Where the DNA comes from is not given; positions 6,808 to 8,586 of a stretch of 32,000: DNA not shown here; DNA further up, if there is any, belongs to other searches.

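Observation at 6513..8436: ATPase plus small unknown protein embedded inside a restriction-modification operon (PrrC/Rlo-like position)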

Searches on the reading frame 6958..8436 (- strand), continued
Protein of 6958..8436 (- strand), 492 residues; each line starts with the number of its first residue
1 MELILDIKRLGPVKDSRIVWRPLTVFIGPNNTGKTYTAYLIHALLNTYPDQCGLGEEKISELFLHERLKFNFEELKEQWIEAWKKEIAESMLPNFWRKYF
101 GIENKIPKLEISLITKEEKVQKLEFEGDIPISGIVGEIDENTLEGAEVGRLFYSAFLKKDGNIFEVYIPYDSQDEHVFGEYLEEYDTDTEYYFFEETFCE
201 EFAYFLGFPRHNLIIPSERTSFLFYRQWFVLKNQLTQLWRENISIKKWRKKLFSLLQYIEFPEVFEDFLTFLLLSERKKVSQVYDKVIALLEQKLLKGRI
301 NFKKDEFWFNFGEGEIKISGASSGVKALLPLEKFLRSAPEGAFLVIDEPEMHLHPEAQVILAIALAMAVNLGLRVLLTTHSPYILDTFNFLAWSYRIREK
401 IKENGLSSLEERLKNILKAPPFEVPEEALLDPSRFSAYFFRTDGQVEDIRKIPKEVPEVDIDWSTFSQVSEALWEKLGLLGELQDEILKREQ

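Call 63: get_annotated_region(hit=H1, flank=3000)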
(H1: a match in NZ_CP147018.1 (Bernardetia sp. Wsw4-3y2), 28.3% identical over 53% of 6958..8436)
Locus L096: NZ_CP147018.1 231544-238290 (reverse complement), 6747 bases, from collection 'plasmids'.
description: Bernardetia sp. Wsw4-3y2 plasmid plasmd1, complete sequence
organism: Bernardetia sp. Wsw4-3y2 (NCBI taxid 3127471)
taxonomy: Bacteria; Bacteroidota; Cytophagia; Cytophagales; Bernardetiaceae; Bernardetia; Bernardetia sp. Wsw4-3y2
host: -; source: Red alga,Red algae; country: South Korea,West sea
typing (MOB-suite, as given by PLSDB): non-mobilizable
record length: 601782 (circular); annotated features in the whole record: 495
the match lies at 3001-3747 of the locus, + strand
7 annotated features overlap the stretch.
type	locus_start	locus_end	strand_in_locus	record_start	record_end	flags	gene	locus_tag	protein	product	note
CDS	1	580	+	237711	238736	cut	thiL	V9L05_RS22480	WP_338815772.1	thiamine-phosphate kinase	GO:0009228 - thiamine biosynthetic process [Evidence IEA]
CDS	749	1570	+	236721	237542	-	panB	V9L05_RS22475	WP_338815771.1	3-methyl-2-oxobutanoate hydroxymethyltransferase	GO:0015940 - pantothenate biosynthetic process [Evidence IEA]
CDS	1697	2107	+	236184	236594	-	-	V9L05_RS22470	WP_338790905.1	STAS/SEC14 domain-containing protein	-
CDS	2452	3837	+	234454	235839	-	-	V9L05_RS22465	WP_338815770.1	AAA family ATPase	-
CDS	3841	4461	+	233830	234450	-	-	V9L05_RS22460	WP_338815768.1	hypothetical protein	-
CDS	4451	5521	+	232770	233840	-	-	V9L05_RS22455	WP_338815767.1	aminopeptidase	-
CDS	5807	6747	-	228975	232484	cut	-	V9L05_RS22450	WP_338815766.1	GMC oxidoreductase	-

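Call 64: get_annotated_region(hit=H3, flank=3000)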
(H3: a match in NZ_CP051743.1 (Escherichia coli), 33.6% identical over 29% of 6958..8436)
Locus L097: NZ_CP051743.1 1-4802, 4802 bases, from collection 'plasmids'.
description: Escherichia coli strain SCU-105 plasmid pSCU-105-5, complete sequence
organism: Escherichia coli (NCBI taxid 562)
taxonomy: Bacteria; Pseudomonadota; Gammaproteobacteria; Enterobacterales; Enterobacteriaceae; Escherichia; Escherichia coli
host: -; source: Homo sapiens,whole organism,rectal swab from healthy college student; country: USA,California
typing (MOB-suite, as given by PLSDB): non-mobilizable; replicon Col(MG828),rep_cluster_2373
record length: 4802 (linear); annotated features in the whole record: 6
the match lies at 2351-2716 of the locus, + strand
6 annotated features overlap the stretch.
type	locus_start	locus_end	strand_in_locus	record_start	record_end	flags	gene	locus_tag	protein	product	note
CDS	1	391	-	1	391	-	-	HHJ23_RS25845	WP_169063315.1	helix-turn-helix domain-containing protein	-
CDS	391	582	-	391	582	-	-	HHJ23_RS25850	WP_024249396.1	Rop family plasmid primer RNA-binding protein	-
CDS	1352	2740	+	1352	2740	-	-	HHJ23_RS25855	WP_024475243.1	AAA family ATPase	-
CDS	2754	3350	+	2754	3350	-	-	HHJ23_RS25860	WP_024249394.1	hypothetical protein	-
CDS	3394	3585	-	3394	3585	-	-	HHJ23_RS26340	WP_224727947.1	hypothetical protein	-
CDS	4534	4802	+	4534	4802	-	-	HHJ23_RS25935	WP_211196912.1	hypothetical protein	-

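Call 65: get_annotated_region(hit=H15, flank=3000)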
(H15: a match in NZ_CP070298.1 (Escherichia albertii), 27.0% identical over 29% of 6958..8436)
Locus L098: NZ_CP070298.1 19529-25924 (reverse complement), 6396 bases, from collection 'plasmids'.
description: Escherichia albertii strain Sample 165 plasmid pESA136_2, complete sequence
organism: Escherichia albertii (NCBI taxid 208962)
taxonomy: Bacteria; Pseudomonadota; Gammaproteobacteria; Enterobacterales; Enterobacteriaceae; Escherichia; Escherichia albertii
host: -; source: Shanxi,Poultry; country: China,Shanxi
typing (MOB-suite, as given by PLSDB): conjugative; replicon IncFIA,IncFIB,IncX1; relaxase MOBP; mating-pair formation MPF_T
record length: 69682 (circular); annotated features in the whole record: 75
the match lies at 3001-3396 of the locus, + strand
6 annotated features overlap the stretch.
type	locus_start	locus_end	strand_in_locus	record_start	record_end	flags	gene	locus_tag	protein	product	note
CDS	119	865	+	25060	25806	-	istB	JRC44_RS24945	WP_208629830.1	IS21-like element helper ATPase IstB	-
CDS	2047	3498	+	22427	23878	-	-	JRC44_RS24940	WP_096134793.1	AAA family ATPase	-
CDS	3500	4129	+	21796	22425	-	-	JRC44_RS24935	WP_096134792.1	hypothetical protein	-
CDS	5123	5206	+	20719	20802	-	dinQ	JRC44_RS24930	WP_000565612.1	damage-inducible type I toxin DinQ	-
CDS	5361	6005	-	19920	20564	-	-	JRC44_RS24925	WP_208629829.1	recombinase family protein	-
CDS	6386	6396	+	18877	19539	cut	-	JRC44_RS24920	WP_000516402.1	division plane positioning ATPase MipZ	-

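Call 66: search_protein_families(library=padloc, proteins=[L096:2452-3837:+, L096:3841-4461:+, L097:1352-2740:+, L097:2754-3350:+, L098:2047-3498:+, L098:3500-4129:+, L011:1727-3130:+, L012:6001-7350:+, L014:6001-7455:+, L009:1625-2962:+], max_evalue=0.00001)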
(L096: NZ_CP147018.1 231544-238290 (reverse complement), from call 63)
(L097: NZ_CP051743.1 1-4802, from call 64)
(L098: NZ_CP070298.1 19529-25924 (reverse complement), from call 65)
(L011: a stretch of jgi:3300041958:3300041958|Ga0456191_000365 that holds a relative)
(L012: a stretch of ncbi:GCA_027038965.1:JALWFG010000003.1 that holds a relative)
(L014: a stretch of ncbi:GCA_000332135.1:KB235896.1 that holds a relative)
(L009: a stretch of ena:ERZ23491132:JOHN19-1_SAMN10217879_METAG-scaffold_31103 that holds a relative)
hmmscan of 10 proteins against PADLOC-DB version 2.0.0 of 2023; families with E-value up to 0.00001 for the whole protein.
L096:2452-3837:+ (461 aa): 41 families (the best 25 are shown)
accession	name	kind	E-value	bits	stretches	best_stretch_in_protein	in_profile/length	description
PDLC04033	PD-T4-4_A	-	1.9e-99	331.9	1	1-444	1-454/460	-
PDLC04664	PDC-M47A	-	1.2e-87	292.8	1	1-409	1-412/461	-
PDLC04032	PD-T4-4_A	-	1.3e-68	230.1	1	1-451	1-472/474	-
PDLC02979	AriA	-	9.2e-28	96.1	1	2-363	5-373/373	-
PDLC03878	NsnB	-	5.8e-20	70.3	1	3-383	5-300/345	-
PDLC02980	AriA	-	1.2e-19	69.4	1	21-363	1-303/304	-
PDLC04214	HEC-02A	-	2.7e-14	51.2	1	257-367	175-286/338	-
PDLC02358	Old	-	2.7e-14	50.9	1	313-395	279-363/578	Old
PDLC04213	HEC-02A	-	2.1e-13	48.5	1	239-367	154-280/337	-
PDLC04710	PDC-M56A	-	2.5e-13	47.8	2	315-392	237-314/382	-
PDLC04146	HEC-02B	-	1e-11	42.5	1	317-380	238-299/344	-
PDLC00265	PtuA1|PtuA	-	5.8e-11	40.2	1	21-368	32-377/479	AAA ATPase domain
PDLC04177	HEC-01A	-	1.7e-10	38.5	1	203-368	185-345/393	-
PDLC00075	GajA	-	2.1e-10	37.8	1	301-367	252-314/536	AAA ATPase domain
PDLC02335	AbiLi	-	3.9e-10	37.3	1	2-369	52-247/326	AbiLi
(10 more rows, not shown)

L096:3841-4461:+ (206 aa): 6 families
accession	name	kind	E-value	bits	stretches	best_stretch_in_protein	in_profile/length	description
PDLC04035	PD-T4-4_B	-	1.1e-12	46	1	4-126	2-139/206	-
PDLC04034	PD-T4-4_B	-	6e-12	43.7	1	21-145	21-149/190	-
PDLC04668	PDC-M47B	-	7.3e-10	36.9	1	7-173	7-173/186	-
PDLC04665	PDC-M47B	-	2.3e-09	35.2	1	27-134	31-136/202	-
PDLC04666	PDC-M47B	-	2e-08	32.3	1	25-148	10-134/174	-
PDLC04037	PD-T4-4_B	-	1.3e-06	26.3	1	5-141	7-146/190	-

L097:1352-2740:+ (462 aa): 44 families (the best 25 are shown)
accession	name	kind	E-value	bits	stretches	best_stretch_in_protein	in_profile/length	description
PDLC04032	PD-T4-4_A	-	3.2e-123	410.2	1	1-459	1-469/474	-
PDLC04033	PD-T4-4_A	-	2.9e-109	364.3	1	1-456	1-455/460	-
PDLC04664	PDC-M47A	-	6.3e-92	306.9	1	1-426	1-413/461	-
PDLC02979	AriA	-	1.6e-28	98.5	1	2-381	5-373/373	-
PDLC03878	NsnB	-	2.5e-18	65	1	2-430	4-328/345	-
PDLC04214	HEC-02A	-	1.4e-16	58.7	1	273-385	175-286/338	-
PDLC02980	AriA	-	1e-15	56.5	1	21-381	1-303/304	-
PDLC04213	HEC-02A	-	1.8e-15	55.4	1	265-388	168-283/337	-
PDLC02358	Old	-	1.4e-13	48.5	1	338-387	286-335/578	Old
PDLC04710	PDC-M56A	-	4.5e-12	43.7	1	337-452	241-352/382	-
PDLC04146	HEC-02B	-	2.2e-11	41.4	1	318-393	219-295/344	-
PDLC02915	ATPase-Toprim_I-B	-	4.3e-11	40.3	1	339-388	258-306/623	-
PDLC02914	ATPase-Toprim_I-B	-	4.9e-11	40.5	1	318-387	185-254/443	-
PDLC04177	HEC-01A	-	1.8e-10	38.4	1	301-387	263-346/393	-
PDLC00289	PtuA1|PtuA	-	2.3e-10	38.1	1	286-389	201-301/404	AAA ATPase domain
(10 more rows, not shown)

L097:2754-3350:+ (198 aa): 3 families
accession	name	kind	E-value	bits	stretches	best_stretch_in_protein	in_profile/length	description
PDLC04035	PD-T4-4_B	-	1.1e-43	147.3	1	1-170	1-167/206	-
PDLC04034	PD-T4-4_B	-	3.3e-10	38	1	23-173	24-163/190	-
PDLC04037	PD-T4-4_B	-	1.1e-06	26.5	1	2-182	6-171/190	-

L098:2047-3498:+ (483 aa): 51 families (the best 25 are shown)
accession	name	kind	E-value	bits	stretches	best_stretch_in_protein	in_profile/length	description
PDLC04032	PD-T4-4_A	-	7.8e-261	864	1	1-482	1-473/474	-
PDLC04033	PD-T4-4_A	-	3.1e-90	301.6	1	1-476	1-455/460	-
PDLC04664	PDC-M47A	-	1.1e-67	227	1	1-454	1-421/461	-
PDLC04214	HEC-02A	-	4.6e-19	66.9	1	288-405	171-286/338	-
PDLC03878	NsnB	-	1.3e-18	65.9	1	2-449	4-327/345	-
PDLC02979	AriA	-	2e-18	65.4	1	2-401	5-373/373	-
PDLC04213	HEC-02A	-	2.1e-18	65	1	281-407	159-282/337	-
PDLC02980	AriA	-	1.1e-15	56.4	1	21-401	1-303/304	-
PDLC02358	Old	-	5.2e-12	43.4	1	359-405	287-333/578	Old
PDLC00266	PtuA1|PtuA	-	1.5e-11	42.2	1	329-407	306-386/483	AAA ATPase domain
PDLC04146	HEC-02B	-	2.9e-11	41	1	289-412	174-294/344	-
PDLC00283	PtuA1|PtuA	-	6.3e-11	40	1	324-414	265-358/448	AAA ATPase domain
PDLC00289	PtuA1|PtuA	-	1.9e-10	38.4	1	334-409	226-300/404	AAA ATPase domain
PDLC02981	AriAB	-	1.9e-10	38.1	1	339-444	313-422/694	-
PDLC00265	PtuA1|PtuA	-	2.7e-10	38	1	14-407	25-378/479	AAA ATPase domain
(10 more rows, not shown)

L098:3500-4129:+ (209 aa): 5 families
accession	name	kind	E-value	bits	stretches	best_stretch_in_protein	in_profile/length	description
PDLC04035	PD-T4-4_B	-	6.1e-108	357.1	1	1-208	1-205/206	-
PDLC04034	PD-T4-4_B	-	8.5e-12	43.2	1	24-148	23-137/190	-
PDLC04037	PD-T4-4_B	-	6.2e-09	33.9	1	1-163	1-151/190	-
PDLC04036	PD-T4-4_B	-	2.5e-06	25.6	1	25-165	23-166/203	-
PDLC04668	PDC-M47B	-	6.4e-06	24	0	39-144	37-130/186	-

L011:1727-3130:+ (467 aa): 86 families (the best 25 are shown)
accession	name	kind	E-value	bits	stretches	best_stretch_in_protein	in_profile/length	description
PDLC04033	PD-T4-4_A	-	3.5e-59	199.2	1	6-422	2-419/460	-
PDLC04664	PDC-M47A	-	3e-45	153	1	6-428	2-421/461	-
PDLC04032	PD-T4-4_A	-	3.2e-43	146.4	2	6-237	2-233/474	-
PDLC02979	AriA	-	1.9e-26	91.8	1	6-368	5-373/373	-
PDLC03878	NsnB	-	3.9e-25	87.3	1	6-376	4-289/345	-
PDLC02980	AriA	-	1.3e-21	75.9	1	25-369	1-304/304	-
PDLC04562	PDC-M29A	-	2.7e-18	64.4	1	328-425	276-378/410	-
PDLC02358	Old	-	6.2e-18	62.9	1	322-373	283-334/578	Old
PDLC04214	HEC-02A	-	1.1e-17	62.4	1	258-373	175-287/338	-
PDLC04710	PDC-M56A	-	1.1e-15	55.5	1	325-423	242-345/382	-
PDLC04182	HEC-01A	-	7.7e-15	52.8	1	299-372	281-355/406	-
PDLC04178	HEC-01A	-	2.9e-14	50.9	1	321-371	285-334/399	-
PDLC00096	GajA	-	4.3e-14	50.2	1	316-368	281-337/630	AAA ATPase domain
PDLC04179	HEC-01A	-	4.5e-14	50.4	1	295-372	331-409/459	-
PDLC00265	PtuA1|PtuA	-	6e-14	50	1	261-373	269-377/479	AAA ATPase domain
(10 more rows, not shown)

L012:6001-7350:+ (449 aa): 71 families (the best 25 are shown)
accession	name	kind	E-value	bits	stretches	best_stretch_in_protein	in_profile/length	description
PDLC04033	PD-T4-4_A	-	8.5e-52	174.9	2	244-406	256-414/460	-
PDLC04664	PDC-M47A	-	2.4e-42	143.5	2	233-407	241-411/461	-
PDLC04032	PD-T4-4_A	-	1.1e-40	138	2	260-428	294-454/474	-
PDLC02979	AriA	-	2.7e-23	81.4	2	247-358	265-373/373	-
PDLC04214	HEC-02A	-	1.4e-22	78.5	1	255-362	183-286/338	-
PDLC03878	NsnB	-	2e-20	71.9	1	5-410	4-325/345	-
PDLC02980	AriA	-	7.3e-20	70.1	1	197-359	132-304/304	-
PDLC02358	Old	-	8.5e-15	52.5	1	311-368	282-341/578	Old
PDLC00289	PtuA1|PtuA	-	2.1e-13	48.1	1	279-387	213-319/404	AAA ATPase domain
PDLC00265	PtuA1|PtuA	-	4.3e-13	47.2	1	280-372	292-386/479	AAA ATPase domain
PDLC04562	PDC-M29A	-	4.6e-13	47.2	1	314-412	272-376/410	-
PDLC04710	PDC-M56A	-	4.9e-13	46.8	1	254-433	174-371/382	-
PDLC04213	HEC-02A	-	6.4e-13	46.9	1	277-360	194-278/337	-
PDLC00285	PtuA1|PtuA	-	1.8e-12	45.2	1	281-363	251-335/432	AAA ATPase domain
PDLC00303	PtuA1|PtuA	-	2.5e-12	44.6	1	250-359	173-283/386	AAA ATPase domain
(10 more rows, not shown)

L014:6001-7455:+ (484 aa): 81 families (the best 25 are shown)
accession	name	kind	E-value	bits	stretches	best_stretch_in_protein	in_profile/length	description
PDLC04033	PD-T4-4_A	-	7.1e-63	211.4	1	1-466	1-449/460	-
PDLC04664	PDC-M47A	-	4.7e-49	165.6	1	1-464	1-433/461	-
PDLC04032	PD-T4-4_A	-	2.9e-44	149.8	1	1-474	1-468/474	-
PDLC02979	AriA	-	1.2e-30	105.5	1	2-393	5-372/373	-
PDLC02980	AriA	-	2.3e-26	91.5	1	21-395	1-304/304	-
PDLC03878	NsnB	-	5.8e-24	83.5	1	2-440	4-321/345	-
PDLC04214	HEC-02A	-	7.1e-17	59.7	1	278-418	171-307/338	-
PDLC02358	Old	-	2.4e-16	57.6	2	348-395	283-330/578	Old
PDLC04164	AriA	-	7.7e-16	56.4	1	283-395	129-237/253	-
PDLC04135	mad3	-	8e-16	56.5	1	2-396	4-329/374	mads_3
PDLC02915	ATPase-Toprim_I-B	-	9e-16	55.8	1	277-402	188-307/623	-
PDLC04710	PDC-M56A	-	1.3e-15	55.3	1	271-395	155-286/382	-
PDLC02914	ATPase-Toprim_I-B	-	4.3e-14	50.5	1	11-399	13-253/443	-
PDLC04562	PDC-M29A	-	1.2e-13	49.1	1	308-442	230-373/410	-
PDLC02335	AbiLi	-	1.4e-13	48.6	1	2-397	52-243/326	AbiLi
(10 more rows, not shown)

L009:1625-2962:+ (445 aa): 85 families (the best 25 are shown)
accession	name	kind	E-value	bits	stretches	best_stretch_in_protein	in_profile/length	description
PDLC04033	PD-T4-4_A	-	2.3e-41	140.5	1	4-421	2-445/460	-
PDLC04664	PDC-M47A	-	8.7e-32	108.6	2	169-361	184-392/461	-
PDLC04032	PD-T4-4_A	-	5.2e-25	86.3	2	241-353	288-406/474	-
PDLC02979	AriA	-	8.6e-25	86.3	1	63-338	164-373/373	-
PDLC03878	NsnB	-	7.1e-24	83.2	1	236-393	170-305/345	-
PDLC04562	PDC-M29A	-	4.3e-17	60.4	1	294-405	272-381/410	-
PDLC04214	HEC-02A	-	9.5e-17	59.3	1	243-363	183-308/338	-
PDLC02980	AriA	-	1.1e-14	53.1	1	265-339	229-304/304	-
PDLC04710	PDC-M56A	-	1.1e-14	52.2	1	293-403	240-345/382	-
PDLC00266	PtuA1|PtuA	-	4.2e-13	47.4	1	255-342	293-384/483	AAA ATPase domain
PDLC00276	PtuA1|PtuA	-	6.9e-13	46.5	1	252-342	50-143/239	AAA ATPase domain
PDLC00283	PtuA1|PtuA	-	1.1e-12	45.9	1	265-342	268-348/448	AAA ATPase domain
PDLC04182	HEC-01A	-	2.4e-12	44.6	1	269-342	281-355/406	-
PDLC00285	PtuA1|PtuA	-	3.7e-12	44.2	1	80-342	86-334/432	AAA ATPase domain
PDLC02335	AbiLi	-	4.3e-12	43.7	1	3-341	65-243/326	AbiLi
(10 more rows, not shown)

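Call 72: find_related_loci(query=A7, collection=metagenome_contigs, flank=6000)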
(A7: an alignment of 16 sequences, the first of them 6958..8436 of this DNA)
Query A7 (492 aa) in metagenome_contigs; peptide patterns used: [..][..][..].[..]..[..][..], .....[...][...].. (x = any residue, [..] = any of these).
600 stretches matched a pattern (row limit reached: there are more); 300 encode a relative of the query (tblastn E <= 1e-3); the best 80 are kept; 80 distinct loci.
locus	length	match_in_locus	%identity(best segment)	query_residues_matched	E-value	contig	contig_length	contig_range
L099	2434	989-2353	30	2-476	1e-34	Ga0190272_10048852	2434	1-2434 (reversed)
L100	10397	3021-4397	26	3-476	2e-31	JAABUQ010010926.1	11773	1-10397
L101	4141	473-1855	28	10-476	6e-31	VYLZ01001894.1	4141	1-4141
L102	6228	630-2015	26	7-473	1e-30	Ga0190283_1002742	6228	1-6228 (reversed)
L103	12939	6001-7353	28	10-476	1e-30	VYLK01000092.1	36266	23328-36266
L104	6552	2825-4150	28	9-476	1e-30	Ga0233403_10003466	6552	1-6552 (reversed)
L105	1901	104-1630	27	8-476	7e-30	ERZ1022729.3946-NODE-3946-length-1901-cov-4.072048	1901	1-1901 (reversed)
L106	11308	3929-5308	28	1-471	4e-29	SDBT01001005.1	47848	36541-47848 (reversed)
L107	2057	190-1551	27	5-475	8e-30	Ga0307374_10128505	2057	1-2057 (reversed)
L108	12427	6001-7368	27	5-473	1e-27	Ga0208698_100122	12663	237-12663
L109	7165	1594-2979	29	5-470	2e-27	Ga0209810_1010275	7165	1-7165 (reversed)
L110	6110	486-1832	28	5-471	4e-27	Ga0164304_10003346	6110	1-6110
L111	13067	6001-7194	29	5-386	6e-27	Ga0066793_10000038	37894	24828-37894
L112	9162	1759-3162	26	5-485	3e-26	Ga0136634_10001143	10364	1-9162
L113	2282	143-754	35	270-482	5e-26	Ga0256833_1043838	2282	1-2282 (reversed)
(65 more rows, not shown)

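Call 90: search_protein_families(library=pfam, proteins=[L008:5843-7159:+, L008:2370-5717:+], max_evalue=0.001)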
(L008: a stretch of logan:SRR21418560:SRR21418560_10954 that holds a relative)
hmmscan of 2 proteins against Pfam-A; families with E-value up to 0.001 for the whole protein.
L008:5843-7159:+ (439 aa): 0 families

L008:2370-5717:+ (1115 aa): 5 families
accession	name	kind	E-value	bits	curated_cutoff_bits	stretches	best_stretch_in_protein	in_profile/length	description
PF00271.37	Helicase_C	-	8.4e-19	68.3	23.5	1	720-831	8-110/110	Helicase conserved C-terminal domain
PF00176.29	SNF2-rel_dom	-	4.3e-16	59.3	24.9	1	349-537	119-255/290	SNF2-related domain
PF04851.21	ResIII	-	2.1e-09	38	22.5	1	352-396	121-163/164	Type III restriction enzyme, res subunit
PF13091.12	PLDc_2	-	1.2e-08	35.3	27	1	99-196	48-132/132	PLD-like domain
PF00270.35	DEAD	-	1.3e-07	32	26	1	334-398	95-162/167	DEAD/DEAH box helicase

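Call 91: get_annotated_region(hit=H32, flank=2500)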
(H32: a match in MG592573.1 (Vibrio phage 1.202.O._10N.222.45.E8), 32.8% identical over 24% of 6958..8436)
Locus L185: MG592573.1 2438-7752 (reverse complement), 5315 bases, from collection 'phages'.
description: Vibrio phage 1.202.O._10N.222.45.E8, partial genome.
organism: Vibrio phage 1.202.O._10N.222.45.E8 (NCBI taxid 1881262)
taxonomy: Viruses; Duplodnaviria; Heunggongvirae; Uroviricota; Caudoviricetes; Peduoviridae; Canoevirus; Canoevirus canoe
host: Vibrio cyclitrophicus; source: iron chloride precipitation of 0.2um-filtered seawater, resuspended in oxalate solution; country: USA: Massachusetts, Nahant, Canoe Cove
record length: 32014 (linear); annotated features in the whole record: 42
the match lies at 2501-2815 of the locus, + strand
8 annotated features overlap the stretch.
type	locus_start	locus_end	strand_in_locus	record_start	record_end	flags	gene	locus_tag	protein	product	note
CDS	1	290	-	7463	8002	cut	-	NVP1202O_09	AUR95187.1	regulatory protein CII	NVP1202O_09; aclame_best_match:protein:proph:176026; tara_best_match:OM-RGC.v1.020727682; ...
CDS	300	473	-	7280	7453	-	-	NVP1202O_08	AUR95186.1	hypothetical protein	NVP1202O_08; tara_best_match:OM-RGC.v1.038128605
CDS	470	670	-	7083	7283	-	-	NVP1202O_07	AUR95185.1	hypothetical protein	NVP1202O_07; aclame_best_match:protein:proph:174078; tara_best_match:OM-RGC.v1.035569398; ...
CDS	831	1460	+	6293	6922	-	-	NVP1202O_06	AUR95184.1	CI repressor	NVP1202O_06; aclame_best_match:protein:proph:164499; tara_best_match:OM-RGC.v1.016440437; ...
CDS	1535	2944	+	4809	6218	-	-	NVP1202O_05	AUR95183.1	AAA domain protein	NVP1202O_05; tara_best_match:OM-RGC.v1.002332198; pfam:PF13304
CDS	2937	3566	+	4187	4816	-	-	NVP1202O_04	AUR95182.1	hypothetical protein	NVP1202O_04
CDS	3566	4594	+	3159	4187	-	-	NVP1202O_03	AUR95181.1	DNA breaking-rejoining enzyme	NVP1202O_03; aclame_best_match:protein:proph:164506; tara_best_match:OM-RGC.v1.004711837; ...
CDS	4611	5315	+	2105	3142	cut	-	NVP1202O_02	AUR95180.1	hypothetical protein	NVP1202O_02; aclame_best_match:protein:plasmid:24367; tara_best_match:OM-RGC.v1.004697219; egg:ENOG4111HU7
